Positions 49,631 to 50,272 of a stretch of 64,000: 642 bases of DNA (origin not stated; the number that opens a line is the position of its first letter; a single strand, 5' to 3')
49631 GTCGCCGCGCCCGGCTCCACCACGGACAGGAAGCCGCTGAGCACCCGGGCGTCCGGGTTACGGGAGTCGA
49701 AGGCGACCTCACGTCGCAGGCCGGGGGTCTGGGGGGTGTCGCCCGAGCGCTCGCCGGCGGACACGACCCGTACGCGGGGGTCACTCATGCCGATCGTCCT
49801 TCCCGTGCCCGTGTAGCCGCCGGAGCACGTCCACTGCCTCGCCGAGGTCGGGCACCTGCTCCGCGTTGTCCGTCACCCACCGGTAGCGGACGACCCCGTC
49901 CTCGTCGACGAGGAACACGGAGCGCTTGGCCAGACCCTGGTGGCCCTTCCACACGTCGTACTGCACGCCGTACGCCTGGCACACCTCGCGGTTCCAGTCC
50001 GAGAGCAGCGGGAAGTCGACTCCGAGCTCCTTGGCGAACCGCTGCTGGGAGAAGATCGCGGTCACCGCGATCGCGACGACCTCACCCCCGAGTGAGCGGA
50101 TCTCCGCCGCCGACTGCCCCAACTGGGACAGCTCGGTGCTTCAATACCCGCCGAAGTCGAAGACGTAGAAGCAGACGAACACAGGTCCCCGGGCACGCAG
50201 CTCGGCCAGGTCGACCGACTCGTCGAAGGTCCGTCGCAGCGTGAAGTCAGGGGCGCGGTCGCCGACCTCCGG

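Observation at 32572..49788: ~17-kb catabolic island: Liv-type ABC importer, two cyclases, cyclic amidohydrolase, ACMSD-like hydrolase, FAD monooxygenase, cupins and dehydrogenases under a GntR regulator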

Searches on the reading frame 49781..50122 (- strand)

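Call 5: search_protein_families(library=pfam, proteins=[window:49781-50122:-])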
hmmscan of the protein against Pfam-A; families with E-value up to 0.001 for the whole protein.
window:49781-50122:- (113 aa): 3 families
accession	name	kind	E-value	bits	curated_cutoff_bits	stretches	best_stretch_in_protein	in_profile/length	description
PF00578.27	AhpC-TSA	-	2.3e-15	57.1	26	1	3-80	50-123/124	AhpC/TSA family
PF08534.16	Redoxin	-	2e-13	50.8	26.6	1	10-95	60-146/148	Redoxin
PF13911.12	AhpC-TSA_2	-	0.00083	20.1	27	0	5-62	6-63/114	AhpC/TSA antioxidant enzyme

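Call 10: search_protein_families(library=ncbifam, proteins=[window:49781-50122:-], max_evalue=0.00001)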
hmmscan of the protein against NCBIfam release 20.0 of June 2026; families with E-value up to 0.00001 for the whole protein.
window:49781-50122:- (113 aa): 7 families
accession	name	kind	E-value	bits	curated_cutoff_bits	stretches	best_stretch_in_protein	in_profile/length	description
NF001808.0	PRK00522.1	equivalog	5.6e-08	32.4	123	1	14-101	78-166/167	thiol peroxidase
NF053650.1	PerredPrxQDein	equivalog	2.6e-07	30.7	260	1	5-87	47-131/148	thioredoxin-dependent peroxiredoxin PrxQ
NF045827.1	perox_SUH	exception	3e-07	30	298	1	13-99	77-164/178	thiol peroxidase Prx-SUH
NF040737.1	peroxi_PrxU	equivalog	1.1e-06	28.6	270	1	5-80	92-170/233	thioredoxin-dependent peroxiredoxin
TIGR03137.1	AhpC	equivalog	2.2e-06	27.5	272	1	4-87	57-140/187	alkyl hydroperoxide reductase subunit C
NF011576.0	PRK15000.1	subfamily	4.2e-06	26.6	301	1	35-102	98-163/200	peroxiredoxin C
NF009669.0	PRK13190.1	equivalog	5.8e-06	25.6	261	1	6-81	56-133/203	putative peroxiredoxin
